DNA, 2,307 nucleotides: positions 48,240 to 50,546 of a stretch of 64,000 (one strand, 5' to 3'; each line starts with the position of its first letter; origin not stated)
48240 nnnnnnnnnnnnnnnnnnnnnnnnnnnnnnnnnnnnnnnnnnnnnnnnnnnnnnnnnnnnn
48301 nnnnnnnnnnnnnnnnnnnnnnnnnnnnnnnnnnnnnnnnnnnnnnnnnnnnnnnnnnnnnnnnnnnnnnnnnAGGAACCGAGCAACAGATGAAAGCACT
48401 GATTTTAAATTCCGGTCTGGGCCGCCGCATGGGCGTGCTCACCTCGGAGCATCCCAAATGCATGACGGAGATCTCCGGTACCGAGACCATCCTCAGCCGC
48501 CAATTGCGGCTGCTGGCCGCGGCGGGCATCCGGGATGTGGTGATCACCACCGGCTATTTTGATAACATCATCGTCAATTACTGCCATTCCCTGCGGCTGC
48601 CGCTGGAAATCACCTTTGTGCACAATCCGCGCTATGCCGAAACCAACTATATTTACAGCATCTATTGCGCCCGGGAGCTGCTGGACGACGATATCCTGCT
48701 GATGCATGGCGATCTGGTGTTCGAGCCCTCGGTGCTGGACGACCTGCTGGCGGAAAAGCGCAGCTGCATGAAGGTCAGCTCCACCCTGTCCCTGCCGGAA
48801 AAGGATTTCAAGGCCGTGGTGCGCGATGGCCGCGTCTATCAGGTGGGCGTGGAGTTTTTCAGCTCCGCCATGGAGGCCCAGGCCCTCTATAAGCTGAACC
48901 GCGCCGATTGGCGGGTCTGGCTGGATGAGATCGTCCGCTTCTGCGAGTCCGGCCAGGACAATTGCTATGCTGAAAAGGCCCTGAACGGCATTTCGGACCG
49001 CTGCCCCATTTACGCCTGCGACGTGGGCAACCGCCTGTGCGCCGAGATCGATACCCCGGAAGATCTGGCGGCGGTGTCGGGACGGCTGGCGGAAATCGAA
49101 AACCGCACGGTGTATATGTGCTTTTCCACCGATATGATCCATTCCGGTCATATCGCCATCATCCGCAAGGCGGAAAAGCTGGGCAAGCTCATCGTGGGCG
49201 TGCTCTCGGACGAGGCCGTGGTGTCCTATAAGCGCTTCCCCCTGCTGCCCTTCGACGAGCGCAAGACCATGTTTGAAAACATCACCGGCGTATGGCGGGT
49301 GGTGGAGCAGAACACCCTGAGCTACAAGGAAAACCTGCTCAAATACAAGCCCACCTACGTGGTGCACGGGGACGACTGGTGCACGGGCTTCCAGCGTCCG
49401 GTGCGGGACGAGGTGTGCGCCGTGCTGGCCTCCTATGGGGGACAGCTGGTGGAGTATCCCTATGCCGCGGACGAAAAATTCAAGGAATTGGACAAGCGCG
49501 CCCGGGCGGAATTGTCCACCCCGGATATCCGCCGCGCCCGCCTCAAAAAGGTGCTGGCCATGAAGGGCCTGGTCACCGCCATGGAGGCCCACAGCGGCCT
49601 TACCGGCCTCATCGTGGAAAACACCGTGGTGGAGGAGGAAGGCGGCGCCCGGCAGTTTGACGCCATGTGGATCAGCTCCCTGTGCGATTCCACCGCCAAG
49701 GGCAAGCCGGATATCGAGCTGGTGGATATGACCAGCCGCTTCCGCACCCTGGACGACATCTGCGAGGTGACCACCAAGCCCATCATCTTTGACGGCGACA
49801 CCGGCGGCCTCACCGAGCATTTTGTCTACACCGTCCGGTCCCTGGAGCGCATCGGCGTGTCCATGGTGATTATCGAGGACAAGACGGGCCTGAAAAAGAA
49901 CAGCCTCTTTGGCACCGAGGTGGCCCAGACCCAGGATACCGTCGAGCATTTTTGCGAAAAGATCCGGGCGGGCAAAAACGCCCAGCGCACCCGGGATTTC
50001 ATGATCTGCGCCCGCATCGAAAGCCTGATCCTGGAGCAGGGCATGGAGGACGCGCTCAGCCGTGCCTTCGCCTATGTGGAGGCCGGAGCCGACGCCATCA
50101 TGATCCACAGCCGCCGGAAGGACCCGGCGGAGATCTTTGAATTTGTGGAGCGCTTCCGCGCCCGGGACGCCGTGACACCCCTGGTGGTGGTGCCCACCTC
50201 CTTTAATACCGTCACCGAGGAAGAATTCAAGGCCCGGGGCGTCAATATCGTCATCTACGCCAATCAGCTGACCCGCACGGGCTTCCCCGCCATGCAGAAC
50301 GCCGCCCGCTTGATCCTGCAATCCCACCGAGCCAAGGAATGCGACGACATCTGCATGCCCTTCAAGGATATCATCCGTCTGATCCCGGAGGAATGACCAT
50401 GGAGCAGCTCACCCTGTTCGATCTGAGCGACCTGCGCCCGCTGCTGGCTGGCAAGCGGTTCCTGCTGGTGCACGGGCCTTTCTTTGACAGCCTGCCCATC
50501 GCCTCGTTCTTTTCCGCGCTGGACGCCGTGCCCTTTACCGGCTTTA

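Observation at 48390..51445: Tri-domain nucleotidyltransferase-cytidylyltransferase-PEP mutase with a PnAA-reductase-like gene but no phosphonopyruvate decarboxylase, appended to rfbACBD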

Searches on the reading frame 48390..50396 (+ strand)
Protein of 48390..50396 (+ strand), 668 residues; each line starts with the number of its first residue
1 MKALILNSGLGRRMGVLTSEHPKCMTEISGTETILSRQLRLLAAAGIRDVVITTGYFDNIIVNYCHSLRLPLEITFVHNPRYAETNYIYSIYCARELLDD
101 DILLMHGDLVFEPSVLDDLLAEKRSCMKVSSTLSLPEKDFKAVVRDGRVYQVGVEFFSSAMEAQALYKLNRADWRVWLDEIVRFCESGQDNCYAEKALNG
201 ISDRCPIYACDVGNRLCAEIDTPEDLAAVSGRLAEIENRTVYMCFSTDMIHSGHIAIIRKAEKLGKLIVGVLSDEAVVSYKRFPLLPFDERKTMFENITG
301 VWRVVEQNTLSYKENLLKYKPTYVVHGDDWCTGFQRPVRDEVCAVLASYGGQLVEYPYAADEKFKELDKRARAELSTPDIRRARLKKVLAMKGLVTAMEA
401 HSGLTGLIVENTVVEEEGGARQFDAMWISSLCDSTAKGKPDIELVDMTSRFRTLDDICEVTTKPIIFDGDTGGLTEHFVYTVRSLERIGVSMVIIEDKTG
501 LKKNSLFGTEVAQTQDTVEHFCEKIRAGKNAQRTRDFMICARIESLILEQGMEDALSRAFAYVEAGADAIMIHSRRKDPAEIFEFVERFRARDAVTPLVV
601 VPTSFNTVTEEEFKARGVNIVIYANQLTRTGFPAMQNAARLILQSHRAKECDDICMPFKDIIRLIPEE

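Call 3: search_protein_families(library=pfam, proteins=[window:48390-50396:+], max_evalue=0.01)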
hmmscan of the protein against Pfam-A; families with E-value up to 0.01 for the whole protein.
window:48390-50396:+ (668 aa): 4 families
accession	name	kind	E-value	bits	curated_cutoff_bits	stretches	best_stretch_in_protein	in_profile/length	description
PF13714.12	PEP_mutase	-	5.5e-55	187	31.5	1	390-642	5-239/240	Phosphoenolpyruvate phosphomutase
PF01467.32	CTP_transf_like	-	2.7e-12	47.5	21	1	248-342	7-102/133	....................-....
PF12804.13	NTP_transf_3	-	7.9e-11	42.8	27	1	3-122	1-110/160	MobA-like NTP transferase domain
PF00483.29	NTP_transferase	-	3.7e-06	27.1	21.2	1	2-115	1-116/245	Nucleotidyl transferase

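Call 4: search_protein_families(library=ncbifam, proteins=[window:48390-50396:+], max_evalue=0.01)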
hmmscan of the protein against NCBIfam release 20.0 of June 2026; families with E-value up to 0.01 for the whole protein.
window:48390-50396:+ (668 aa): 24 families
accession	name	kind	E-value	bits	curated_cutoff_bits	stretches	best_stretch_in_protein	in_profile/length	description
TIGR02320.1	PEP_mutase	equivalog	1.9e-120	401.2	319.55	1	385-667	1-282/284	phosphoenolpyruvate mutase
TIGR02321.1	Pphn_pyruv_hyd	equivalog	1.4e-41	142.5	374.4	1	387-664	9-275/290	phosphonopyruvate hydrolase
TIGR02317.1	prpB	equivalog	2.9e-26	92.3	354.4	1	382-644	2-249/285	methylisocitrate lyase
NF008455.0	PRK11320.1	equivalog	5.1e-21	75.2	353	1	423-647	40-255/295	methylisocitrate lyase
TIGR03992.1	Arch_glmU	subfamily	4e-16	58.9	292.1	1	1-132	1-130/393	bifunctional sugar-1-phosphate nucleotidylyltransferase/acetyltransferase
NF041135.1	IPPtranDIPPsyn_Thcocales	equivalog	2.9e-14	52.9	580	1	1-227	1-211/419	bifunctional L-myo-inositol-1-phosphate cytidylyltransferase/CDP-L-myo-inositol myo-inositolphosphotransferase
NF041313.1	UDPGP_AglF_Halo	equivalog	9.3e-14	51.4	400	1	1-133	1-128/234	UTP--glucose-1-phosphate uridylyltransferase AglF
NF045761.1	NAMPUrTaseMurU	equivalog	8.4e-12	45.4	250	1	1-114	1-113/226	N-acetylmuramate alpha-1-phosphate uridylyltransferase MurU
TIGR02623.1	G1P_cyt_trans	equivalog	6.3e-11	42.2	300.25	1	1-68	1-67/255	glucose-1-phosphate cytidylyltransferase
TIGR02319.1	CPEP_Pphonmut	equivalog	3.3e-10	39.7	420.05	1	433-623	48-232/294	carboxyvinyl-carboxyphosphonate phosphorylmutase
TIGR01518.1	g3p_cytidyltrns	equivalog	2.1e-09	37.5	165.4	1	247-335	7-97/125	glycerol-3-phosphate cytidylyltransferase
TIGR00125.1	cyt_tran_rel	domain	2.7e-09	37.1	27.7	1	248-299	9-60/65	adenylyltransferase/cytidyltransferase family protein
TIGR02199.1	rfaE_dom_II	equivalog_domain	5.2e-09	36.1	181.5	1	246-359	19-130/144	D-glycero-beta-D-manno-heptose 1-phosphate adenylyltransferase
NF049965.1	GlMnHpPGnyltfHddC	equivalog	2e-08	34.2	300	1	1-129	1-126/221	D-glycero-D-manno-heptose 1-phosphate guanosyltransferase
NF001985.0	PRK00777.1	subfamily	2.8e-08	34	104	1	248-297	14-64/157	pantetheine-phosphate adenylyltransferase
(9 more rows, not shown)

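Call 5: find_homologous_proteins(query=window:48390-50396:+, max_evalue=1e-10)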
Query window:48390-50396:+ (668 aa): 8000 proteins with E <= 1e-10 among 8000 candidates; the best 120 are listed.
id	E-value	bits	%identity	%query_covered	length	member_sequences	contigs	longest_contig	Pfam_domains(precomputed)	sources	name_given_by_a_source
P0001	0.0e+0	1519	100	100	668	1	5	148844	PF00483.30,PF13714.13,PF01467.33,PF12804.14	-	-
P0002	0.0e+0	1518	100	100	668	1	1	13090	PF00483.30,PF13714.13,PF01467.33,PF12804.14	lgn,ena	-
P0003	0.0e+0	1517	100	100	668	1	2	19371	PF00483.30,PF13714.13,PF01467.33,PF12804.14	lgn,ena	-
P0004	0.0e+0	1516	100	100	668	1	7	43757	PF00483.30,PF13714.13,PF01467.33,PF12804.14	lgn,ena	-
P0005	0.0e+0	1516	100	100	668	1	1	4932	PF00483.30,PF13714.13,PF01467.33,PF12804.14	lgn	-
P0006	0.0e+0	1515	100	100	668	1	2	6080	PF00483.30,PF13714.13,PF01467.33,PF12804.14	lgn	-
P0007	0.0e+0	1515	100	100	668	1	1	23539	PF00483.30,PF13714.13,PF01467.33,PF12804.14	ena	-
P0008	0.0e+0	1514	100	100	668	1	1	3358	PF00483.30,PF13714.13,PF01467.33,PF12804.14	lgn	-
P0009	0.0e+0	1514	100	100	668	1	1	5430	PF00483.30,PF13714.13,PF01467.33,PF12804.14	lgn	-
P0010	0.0e+0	1513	100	100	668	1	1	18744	PF00483.30,PF13714.13,PF01467.33,PF12804.14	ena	-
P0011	0.0e+0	1513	100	100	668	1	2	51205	PF00483.30,PF13714.13,PF01467.33,PF12804.14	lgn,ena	-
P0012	0.0e+0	1513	100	100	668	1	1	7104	PF00483.30,PF13714.13,PF01467.33,PF12804.14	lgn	-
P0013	0.0e+0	1512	99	100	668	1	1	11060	PF00483.30,PF13714.13,PF01467.33,PF12804.14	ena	-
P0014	0.0e+0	1512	99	100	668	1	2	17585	PF00483.30,PF13714.13,PF01467.33,PF12804.14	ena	-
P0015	0.0e+0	1511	99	100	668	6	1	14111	PF00483.30,PF13714.13,PF01467.33,PF12804.14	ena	-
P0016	0.0e+0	1509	99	100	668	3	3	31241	PF00483.30,PF13714.13,PF01467.33,PF12804.14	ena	-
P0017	0.0e+0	1500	99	100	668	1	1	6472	PF00483.30,PF13714.13,PF01467.33,PF12804.14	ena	-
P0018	0.0e+0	1486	97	100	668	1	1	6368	PF00483.30,PF13714.13,PF01467.33,PF12804.14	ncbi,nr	ncbi:MAG: phosphoenolpyruvate mutase [Clostridia bacterium]|nr:phosphoenolpyruvate mutase [Clostridi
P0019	0.0e+0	1485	97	100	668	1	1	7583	PF00483.30,PF13714.13,PF01467.33,PF12804.14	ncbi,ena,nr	ncbi:MAG: phosphoenolpyruvate mutase [Clostridia bacterium]|nr:phosphoenolpyruvate mutase [Clostridi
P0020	0.0e+0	1483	97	100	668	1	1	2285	PF00483.30,PF13714.13,PF01467.33,PF12804.14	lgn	-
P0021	0.0e+0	1483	97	100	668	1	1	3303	PF00483.30,PF13714.13,PF01467.33,PF12804.14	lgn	-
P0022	0.0e+0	1481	97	100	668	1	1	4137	PF00483.30,PF13714.13,PF01467.33,PF12804.14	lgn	-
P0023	0.0e+0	1479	97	100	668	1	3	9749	PF00483.30,PF13714.13,PF01467.33,PF12804.14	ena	-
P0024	0.0e+0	1478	97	100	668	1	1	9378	PF00483.30,PF13714.13,PF01467.33,PF12804.14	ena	-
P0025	0.0e+0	1477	97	100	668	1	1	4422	PF00483.30,PF13714.13,PF01467.33,PF12804.14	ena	-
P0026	0.0e+0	1477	97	100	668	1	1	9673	PF00483.30,PF13714.13,PF01467.33,PF12804.14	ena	-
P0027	0.0e+0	1474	97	100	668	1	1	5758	PF00483.30,PF13714.13,PF01467.33,PF12804.14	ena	-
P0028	0.0e+0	1445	94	100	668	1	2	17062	PF00483.30,PF13714.13,PF01467.33,PF12804.14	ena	-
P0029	0.0e+0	1443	94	100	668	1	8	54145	PF00483.30,PF13714.13,PF01467.33,PF12804.14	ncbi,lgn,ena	-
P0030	0.0e+0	1388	90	100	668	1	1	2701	PF00483.30,PF13714.13,PF01467.33,PF12804.14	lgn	-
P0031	0.0e+0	1309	86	100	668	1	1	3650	PF13714.13,PF01467.33,PF12804.14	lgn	-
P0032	0.0e+0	1300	84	100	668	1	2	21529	PF00483.30,PF13714.13,PF01467.33,PF12804.14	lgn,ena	-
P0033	0.0e+0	1299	84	100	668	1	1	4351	PF13714.13,PF01467.33,PF12804.14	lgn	-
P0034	0.0e+0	1299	84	100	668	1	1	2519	PF13714.13,PF01467.33,PF12804.14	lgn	-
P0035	0.0e+0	1298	84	100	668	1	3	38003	PF00483.30,PF13714.13,PF01467.33,PF12804.14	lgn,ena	-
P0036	0.0e+0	1298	84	100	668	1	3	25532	PF13714.13,PF01467.33,PF12804.14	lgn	-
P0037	0.0e+0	1298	84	100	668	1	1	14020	PF00483.30,PF13714.13,PF01467.33,PF12804.14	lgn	-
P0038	0.0e+0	1297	84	100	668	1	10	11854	PF13714.13,PF01467.33,PF12804.14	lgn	-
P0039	0.0e+0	1296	84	100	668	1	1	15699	PF00483.30,PF13714.13,PF01467.33,PF12804.14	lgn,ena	-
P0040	0.0e+0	1296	84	100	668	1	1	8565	PF13714.13,PF01467.33,PF12804.14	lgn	-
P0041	0.0e+0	1295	84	100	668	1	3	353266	PF00483.30,PF13714.13,PF01467.33,PF12804.14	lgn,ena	-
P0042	0.0e+0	1294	84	100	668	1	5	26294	PF00483.30,PF13714.13,PF01467.33,PF12804.14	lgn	-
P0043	0.0e+0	1294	83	100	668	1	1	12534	PF13714.13,PF01467.33,PF12804.14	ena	-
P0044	0.0e+0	1293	83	100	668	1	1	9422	PF00483.30,PF13714.13,PF01467.33,PF12804.14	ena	-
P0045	0.0e+0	1293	83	100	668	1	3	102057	PF00483.30,PF13714.13,PF01467.33,PF12804.14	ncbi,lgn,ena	-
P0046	0.0e+0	1293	84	100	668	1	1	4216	PF13714.13,PF01467.33,PF12804.14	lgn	-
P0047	0.0e+0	1292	83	100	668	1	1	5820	PF00483.30,PF13714.13,PF01467.33,PF12804.14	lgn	-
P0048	0.0e+0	1290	83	100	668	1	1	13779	PF00483.30,PF13714.13,PF01467.33,PF12804.14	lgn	-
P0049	0.0e+0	1289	83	100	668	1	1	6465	PF00483.30,PF13714.13,PF01467.33,PF12804.14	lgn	-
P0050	0.0e+0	1289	83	100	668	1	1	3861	PF00483.30,PF13714.13,PF01467.33,PF12804.14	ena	-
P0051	0.0e+0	1288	83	100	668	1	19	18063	PF00483.30,PF13714.13,PF01467.33,PF12804.14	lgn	-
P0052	0.0e+0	1288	83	100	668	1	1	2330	PF13714.13,PF01467.33,PF12804.14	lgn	-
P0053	0.0e+0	1288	83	100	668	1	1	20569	PF00483.30,PF13714.13,PF01467.33,PF12804.14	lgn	-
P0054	0.0e+0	1287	83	100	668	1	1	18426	PF13714.13,PF01467.33,PF12804.14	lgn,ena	-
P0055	0.0e+0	1286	83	100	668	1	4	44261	PF00483.30,PF13714.13,PF01467.33,PF12804.14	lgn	-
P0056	0.0e+0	1286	82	100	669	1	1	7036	PF13714.13,PF01467.33,PF20202.5,PF12804.14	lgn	-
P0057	0.0e+0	1286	83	100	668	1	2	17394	PF13714.13,PF01467.33,PF12804.14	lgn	-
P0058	0.0e+0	1286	83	100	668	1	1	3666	PF13714.13,PF01467.33,PF12804.14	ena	-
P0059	0.0e+0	1286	83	100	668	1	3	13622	PF13714.13,PF01467.33,PF12804.14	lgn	-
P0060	0.0e+0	1285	83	100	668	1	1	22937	PF13714.13,PF01467.33,PF12804.14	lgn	-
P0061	0.0e+0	1285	83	100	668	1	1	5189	PF00483.30,PF13714.13,PF01467.33,PF12804.14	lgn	-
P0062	0.0e+0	1284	83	100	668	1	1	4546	PF00483.30,PF13714.13,PF01467.33,PF12804.14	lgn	-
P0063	0.0e+0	1284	83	100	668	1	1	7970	PF13714.13,PF01467.33,PF12804.14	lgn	-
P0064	0.0e+0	1284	83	100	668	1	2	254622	PF13714.13,PF01467.33,PF12804.14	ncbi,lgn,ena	-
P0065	0.0e+0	1284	82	100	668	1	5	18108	PF13714.13,PF01467.33,PF12804.14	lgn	-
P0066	0.0e+0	1283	83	100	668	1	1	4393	PF13714.13,PF01467.33,PF12804.14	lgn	-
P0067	0.0e+0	1283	83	100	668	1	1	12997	PF13714.13,PF01467.33,PF12804.14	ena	-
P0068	0.0e+0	1283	82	100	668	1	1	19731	PF13714.13,PF01467.33,PF12804.14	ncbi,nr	ncbi:MAG: phosphoenolpyruvate mutase [Ruminococcus flavefaciens]|nr:phosphoenolpyruvate mutase [Rumi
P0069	0.0e+0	1282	83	100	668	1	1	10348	PF13714.13,PF01467.33,PF12804.14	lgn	-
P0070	0.0e+0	1282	83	100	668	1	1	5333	PF13714.13,PF01467.33,PF12804.14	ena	-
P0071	0.0e+0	1281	82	100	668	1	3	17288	PF13714.13,PF01467.33,PF12804.14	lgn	-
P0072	0.0e+0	1281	83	100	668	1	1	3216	PF13714.13,PF01467.33,PF12804.14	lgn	-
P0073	0.0e+0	1280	83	100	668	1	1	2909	PF00483.30,PF13714.13,PF01467.33,PF12804.14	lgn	-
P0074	0.0e+0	1278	83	100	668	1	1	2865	PF13714.13,PF01467.33,PF12804.14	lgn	-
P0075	0.0e+0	1278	82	100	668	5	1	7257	PF00483.30,PF13714.13,PF01467.33,PF12804.14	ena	-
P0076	0.0e+0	1276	82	100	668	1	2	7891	PF13714.13,PF01467.33,PF12804.14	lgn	-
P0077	0.0e+0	1276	82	100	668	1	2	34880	PF13714.13,PF01467.33,PF12804.14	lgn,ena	-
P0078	0.0e+0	1276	82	100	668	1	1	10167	PF13714.13,PF01467.33,PF12804.14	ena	-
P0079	0.0e+0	1275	82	100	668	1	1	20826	PF13714.13,PF01467.33,PF12804.14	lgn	-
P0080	0.0e+0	1275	82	100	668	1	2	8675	PF13714.13,PF01467.33,PF12804.14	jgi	jgi:phosphoenolpyruvate phosphomutase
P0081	0.0e+0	1274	82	100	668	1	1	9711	PF00483.30,PF13714.13,PF01467.33,PF12804.14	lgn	-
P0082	0.0e+0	1274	82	100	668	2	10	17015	PF00483.30,PF13714.13,PF01467.33,PF12804.14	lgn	-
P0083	0.0e+0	1273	81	100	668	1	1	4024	PF00483.30,PF13714.13,PF01467.33,PF12804.14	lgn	-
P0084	0.0e+0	1273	83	100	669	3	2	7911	PF13714.13,PF01467.33,PF12804.14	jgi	jgi:phosphoenolpyruvate phosphomutase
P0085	0.0e+0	1273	82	100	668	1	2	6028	PF00483.30,PF13714.13,PF01467.33,PF12804.14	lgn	-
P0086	0.0e+0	1272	82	100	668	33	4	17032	PF13714.13,PF01467.33,PF12804.14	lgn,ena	-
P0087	0.0e+0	1272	81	100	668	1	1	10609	PF13714.13,PF01467.33,PF12804.14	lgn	-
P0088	0.0e+0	1271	83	100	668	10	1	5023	PF13714.13,PF01467.33,PF12804.14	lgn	-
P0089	0.0e+0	1269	82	100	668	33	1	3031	PF13714.13,PF01467.33,PF12804.14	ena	-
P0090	0.0e+0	1269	82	100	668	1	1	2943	PF13714.13,PF01467.33,PF12804.14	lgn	-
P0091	0.0e+0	1269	82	100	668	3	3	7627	PF13714.13,PF01467.33,PF12804.14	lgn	-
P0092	0.0e+0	1268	81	100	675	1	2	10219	PF00483.30,PF13714.13,PF01467.33,PF20202.5,PF12804.14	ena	-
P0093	0.0e+0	1268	82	100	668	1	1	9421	PF13714.13,PF01467.33,PF12804.14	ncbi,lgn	-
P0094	0.0e+0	1268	82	100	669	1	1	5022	PF00483.30,PF13714.13,PF01467.33,PF12804.14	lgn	-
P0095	0.0e+0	1267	82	100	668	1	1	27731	PF13714.13,PF01467.33,PF12804.14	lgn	-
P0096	0.0e+0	1267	82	100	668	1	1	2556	PF13714.13,PF01467.33,PF12804.14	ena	-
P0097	0.0e+0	1266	83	98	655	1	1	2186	PF13714.13,PF01467.33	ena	-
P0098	0.0e+0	1266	82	100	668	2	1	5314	PF13714.13,PF01467.33,PF12804.14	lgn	-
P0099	0.0e+0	1266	82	100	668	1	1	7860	PF13714.13,PF01467.33,PF12804.14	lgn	-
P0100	0.0e+0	1265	82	100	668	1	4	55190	PF13714.13,PF01467.33,PF12804.14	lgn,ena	-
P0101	0.0e+0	1265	83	98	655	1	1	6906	PF13714.13,PF01467.33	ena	-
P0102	0.0e+0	1264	81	100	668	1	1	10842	PF13714.13,PF01467.33,PF12804.14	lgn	-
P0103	0.0e+0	1264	83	100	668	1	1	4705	PF13714.13,PF01467.33,PF12804.14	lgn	-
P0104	0.0e+0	1264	81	100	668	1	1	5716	PF13714.13,PF01467.33,PF12804.14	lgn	-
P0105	0.0e+0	1263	81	100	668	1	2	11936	PF13714.13,PF01467.33,PF20202.5,PF12804.14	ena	-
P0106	0.0e+0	1263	82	100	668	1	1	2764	PF13714.13,PF01467.33,PF12804.14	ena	-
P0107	0.0e+0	1262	81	100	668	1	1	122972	PF00483.30,PF13714.13,PF01467.33,PF12804.14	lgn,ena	-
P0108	0.0e+0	1262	81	100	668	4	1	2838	PF13714.13,PF01467.33,PF12804.14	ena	-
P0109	0.0e+0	1262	83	98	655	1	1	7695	PF13714.13,PF01467.33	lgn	-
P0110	0.0e+0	1262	81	100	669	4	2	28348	PF13714.13,PF01467.33,PF12804.14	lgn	-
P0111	0.0e+0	1262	81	100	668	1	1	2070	PF00483.30,PF13714.13,PF01467.33,PF12804.14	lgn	-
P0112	0.0e+0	1261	81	100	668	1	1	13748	PF00483.30,PF13714.13,PF01467.33,PF12804.14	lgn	-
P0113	0.0e+0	1261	81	100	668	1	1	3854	PF13714.13,PF01467.33,PF12804.14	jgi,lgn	jgi:phosphoenolpyruvate phosphomutase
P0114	0.0e+0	1261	83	98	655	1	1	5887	PF13714.13,PF01467.33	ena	-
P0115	0.0e+0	1261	81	100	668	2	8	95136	PF00483.30,PF13714.13,PF01467.33,PF20202.5,PF12804.14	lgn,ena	-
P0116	0.0e+0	1260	81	100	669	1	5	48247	PF00483.30,PF13714.13,PF01467.33,PF12804.14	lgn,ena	-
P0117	0.0e+0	1258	82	100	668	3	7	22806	PF00483.30,PF13714.13,PF01467.33,PF12804.14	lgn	-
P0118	0.0e+0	1258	81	100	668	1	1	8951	PF13714.13,PF01467.33,PF12804.14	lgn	-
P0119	0.0e+0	1256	81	100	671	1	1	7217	PF13714.13,PF01467.33,PF12804.14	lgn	-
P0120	0.0e+0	1256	81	100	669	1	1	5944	PF00483.30,PF13714.13,PF01467.33,PF12804.14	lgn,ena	-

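Call 6: find_encoding_contigs(protein=window:48390-50396:+, flank=10000, max_places=6)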
Protein window:48390-50396:+ (668 aa): 5 contigs read that carry it; 3 places shown.
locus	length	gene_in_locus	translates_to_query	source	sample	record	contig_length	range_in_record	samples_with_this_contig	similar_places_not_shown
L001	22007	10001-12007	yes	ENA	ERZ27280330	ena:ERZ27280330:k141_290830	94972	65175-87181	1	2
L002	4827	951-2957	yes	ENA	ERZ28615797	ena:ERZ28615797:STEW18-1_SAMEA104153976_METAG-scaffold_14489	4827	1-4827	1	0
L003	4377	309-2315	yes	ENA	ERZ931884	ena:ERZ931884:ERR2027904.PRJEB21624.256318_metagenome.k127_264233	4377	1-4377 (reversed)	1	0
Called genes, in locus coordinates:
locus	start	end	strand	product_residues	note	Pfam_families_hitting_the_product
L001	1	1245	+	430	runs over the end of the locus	PF13416:SBP_bac_8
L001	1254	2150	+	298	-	PF01261:AP_endonuc_2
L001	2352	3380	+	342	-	PF03816:LytR_cpsA_psr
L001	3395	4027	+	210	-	-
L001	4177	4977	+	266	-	PF02706:Wzz, PF13807:GNVR (faint)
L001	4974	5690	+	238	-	PF01656:CbiA, PF10609:ParA (weak), PF13614:AAA_31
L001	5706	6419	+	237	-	PF19567:CpsB_CapC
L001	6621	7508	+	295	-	PF00483:NTP_transferase, PF12804:NTP_transf_3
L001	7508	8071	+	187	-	PF00908:dTDP_sugar_isom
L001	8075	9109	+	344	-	PF01073:3Beta_HSD, PF01370:Epimerase, PF02719:Polysacc_synt_2, PF04321:RmlD_sub_bind, PF16363:GDP_Man_Dehyd, PF07993:NAD_binding_4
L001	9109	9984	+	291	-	PF01073:3Beta_HSD (weak), PF01370:Epimerase, PF04321:RmlD_sub_bind, PF13460:NAD_binding_10 (faint), PF16363:GDP_Man_Dehyd, PF02719:Polysacc_synt_2, PF07993:NAD_binding_4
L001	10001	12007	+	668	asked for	PF00483:NTP_transferase (weak), PF12804:NTP_transf_3, PF01467:CTP_transf_like, PF13714:PEP_mutase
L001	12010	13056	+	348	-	PF00465:Fe-ADH, PF13685:Fe-ADH_2 (faint), PF25137:ADH_Fe_C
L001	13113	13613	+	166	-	-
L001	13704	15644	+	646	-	-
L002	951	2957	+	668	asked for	PF00483:NTP_transferase (weak), PF12804:NTP_transf_3, PF01467:CTP_transf_like, PF13714:PEP_mutase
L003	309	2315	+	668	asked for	PF00483:NTP_transferase (weak), PF12804:NTP_transf_3, PF01467:CTP_transf_like, PF13714:PEP_mutase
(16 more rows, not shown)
